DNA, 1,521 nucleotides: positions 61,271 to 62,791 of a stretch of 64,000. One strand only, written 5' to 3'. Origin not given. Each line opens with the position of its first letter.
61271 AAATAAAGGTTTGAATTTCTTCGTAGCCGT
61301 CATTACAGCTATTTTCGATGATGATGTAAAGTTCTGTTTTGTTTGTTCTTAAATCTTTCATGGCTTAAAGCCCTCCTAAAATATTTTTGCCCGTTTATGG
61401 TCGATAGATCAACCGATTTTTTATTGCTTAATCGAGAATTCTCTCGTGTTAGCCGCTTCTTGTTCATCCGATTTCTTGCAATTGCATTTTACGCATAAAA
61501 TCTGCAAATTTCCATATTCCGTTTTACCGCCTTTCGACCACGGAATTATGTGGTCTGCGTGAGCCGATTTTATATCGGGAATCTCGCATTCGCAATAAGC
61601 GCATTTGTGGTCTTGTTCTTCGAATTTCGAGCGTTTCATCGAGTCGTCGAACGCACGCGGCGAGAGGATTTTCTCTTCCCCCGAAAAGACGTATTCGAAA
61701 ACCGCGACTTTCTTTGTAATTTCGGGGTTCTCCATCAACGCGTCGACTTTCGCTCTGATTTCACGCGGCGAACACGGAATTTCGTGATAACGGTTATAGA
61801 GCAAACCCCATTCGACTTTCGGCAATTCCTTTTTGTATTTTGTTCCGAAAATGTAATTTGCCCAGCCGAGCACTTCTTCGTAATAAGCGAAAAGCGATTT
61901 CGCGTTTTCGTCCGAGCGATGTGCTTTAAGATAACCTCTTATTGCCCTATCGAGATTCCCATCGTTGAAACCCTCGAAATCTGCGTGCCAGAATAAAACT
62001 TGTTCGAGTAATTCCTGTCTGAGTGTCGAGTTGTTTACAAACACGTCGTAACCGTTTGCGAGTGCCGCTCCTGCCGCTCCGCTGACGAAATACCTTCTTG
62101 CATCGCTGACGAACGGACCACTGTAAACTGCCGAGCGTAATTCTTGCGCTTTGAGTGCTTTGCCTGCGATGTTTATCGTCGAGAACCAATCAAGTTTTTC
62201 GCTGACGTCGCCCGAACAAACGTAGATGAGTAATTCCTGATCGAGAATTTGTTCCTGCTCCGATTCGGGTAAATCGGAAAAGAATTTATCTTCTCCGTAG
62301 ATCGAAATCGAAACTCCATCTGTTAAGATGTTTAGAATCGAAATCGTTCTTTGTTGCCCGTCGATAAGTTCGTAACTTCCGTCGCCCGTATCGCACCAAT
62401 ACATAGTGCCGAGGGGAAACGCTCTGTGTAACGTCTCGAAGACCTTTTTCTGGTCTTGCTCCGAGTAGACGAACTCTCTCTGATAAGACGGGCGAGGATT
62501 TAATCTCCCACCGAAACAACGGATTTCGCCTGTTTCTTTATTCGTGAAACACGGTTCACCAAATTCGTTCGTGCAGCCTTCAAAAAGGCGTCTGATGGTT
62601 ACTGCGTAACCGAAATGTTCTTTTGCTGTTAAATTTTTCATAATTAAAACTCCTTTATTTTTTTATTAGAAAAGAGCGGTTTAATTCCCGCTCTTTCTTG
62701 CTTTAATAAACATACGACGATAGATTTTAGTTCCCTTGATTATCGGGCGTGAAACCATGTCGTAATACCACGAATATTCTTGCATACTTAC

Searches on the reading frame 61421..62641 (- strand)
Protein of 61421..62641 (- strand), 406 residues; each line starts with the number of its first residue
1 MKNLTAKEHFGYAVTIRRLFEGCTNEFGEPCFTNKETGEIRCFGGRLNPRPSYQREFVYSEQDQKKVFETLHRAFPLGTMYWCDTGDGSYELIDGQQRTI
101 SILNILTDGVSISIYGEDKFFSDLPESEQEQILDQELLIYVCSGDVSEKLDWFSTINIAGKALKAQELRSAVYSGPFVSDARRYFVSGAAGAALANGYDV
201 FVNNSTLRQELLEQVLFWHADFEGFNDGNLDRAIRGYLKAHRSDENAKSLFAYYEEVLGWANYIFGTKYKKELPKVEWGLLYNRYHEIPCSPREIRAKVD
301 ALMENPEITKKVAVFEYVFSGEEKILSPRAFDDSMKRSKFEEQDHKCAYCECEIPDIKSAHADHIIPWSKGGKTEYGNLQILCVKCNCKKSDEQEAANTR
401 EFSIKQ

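Call 14: search_protein_families(library=pfam, proteins=[window:61421-62641:-], max_evalue=0.01)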
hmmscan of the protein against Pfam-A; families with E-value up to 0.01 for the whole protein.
window:61421-62641:- (406 aa): 3 families
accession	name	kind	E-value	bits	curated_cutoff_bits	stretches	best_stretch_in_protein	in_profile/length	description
PF03235.19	GmrSD_N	-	5.5e-19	69.5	33.2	1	51-173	15-198/199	GmrSD restriction endonuclease, N-terminal domain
PF01844.29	HNH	-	1.3e-12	48.1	21.4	1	347-393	1-47/47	HNH endonuclease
PF14279.12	HNH_5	-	8.1e-12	45.3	27.5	1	347-402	1-55/56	HNH endonuclease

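Call 15: search_protein_families(library=phrogs, proteins=[window:61421-62641:-], max_evalue=0.01)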
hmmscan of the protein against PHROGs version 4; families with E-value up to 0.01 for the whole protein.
window:61421-62641:- (406 aa): 33 families (the best 25 are shown)
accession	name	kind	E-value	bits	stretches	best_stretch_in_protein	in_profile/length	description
phrog_2598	-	unknown function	2.2e-19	70.8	1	49-179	48-185/352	-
phrog_1583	-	unknown function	4.8e-19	69.4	1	45-170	33-170/417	-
phrog_1035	-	DNA, RNA and nucleotide metabolism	2.7e-14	54.7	1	339-396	154-216/271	endonuclease VII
phrog_6050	-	DNA, RNA and nucleotide metabolism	5.1e-14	52.9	1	296-395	262-362/402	HNH endonuclease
phrog_2118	-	DNA, RNA and nucleotide metabolism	4.1e-13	50.5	1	331-391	163-222/301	HNH endonuclease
phrog_338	-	DNA, RNA and nucleotide metabolism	4e-12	47.1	1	340-397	203-266/340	HNH endonuclease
phrog_8660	-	DNA, RNA and nucleotide metabolism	5.5e-12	47.2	1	334-395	114-181/196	HNH endonuclease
phrog_589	-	DNA, RNA and nucleotide metabolism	7.3e-11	43.1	1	337-401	83-149/179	HNH endonuclease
phrog_1271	-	DNA, RNA and nucleotide metabolism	8.4e-11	42.8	1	333-397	255-322/361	HNH endonuclease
phrog_2214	-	DNA, RNA and nucleotide metabolism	3.4e-10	40.6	1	331-394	180-240/429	HNH endonuclease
phrog_16726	-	DNA, RNA and nucleotide metabolism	7.4e-10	40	1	332-395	81-145/308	HNH endonuclease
phrog_16986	-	unknown function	2.9e-09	37.9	1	336-393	12-68/248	-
phrog_5718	-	DNA, RNA and nucleotide metabolism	3.7e-09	37.1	1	328-398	112-181/394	HNH endonuclease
phrog_333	-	DNA, RNA and nucleotide metabolism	1.3e-08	36.1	1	330-401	20-89/138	HNH endonuclease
phrog_14314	-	DNA, RNA and nucleotide metabolism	8.8e-08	33.7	1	343-397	15-68/252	HNH endonuclease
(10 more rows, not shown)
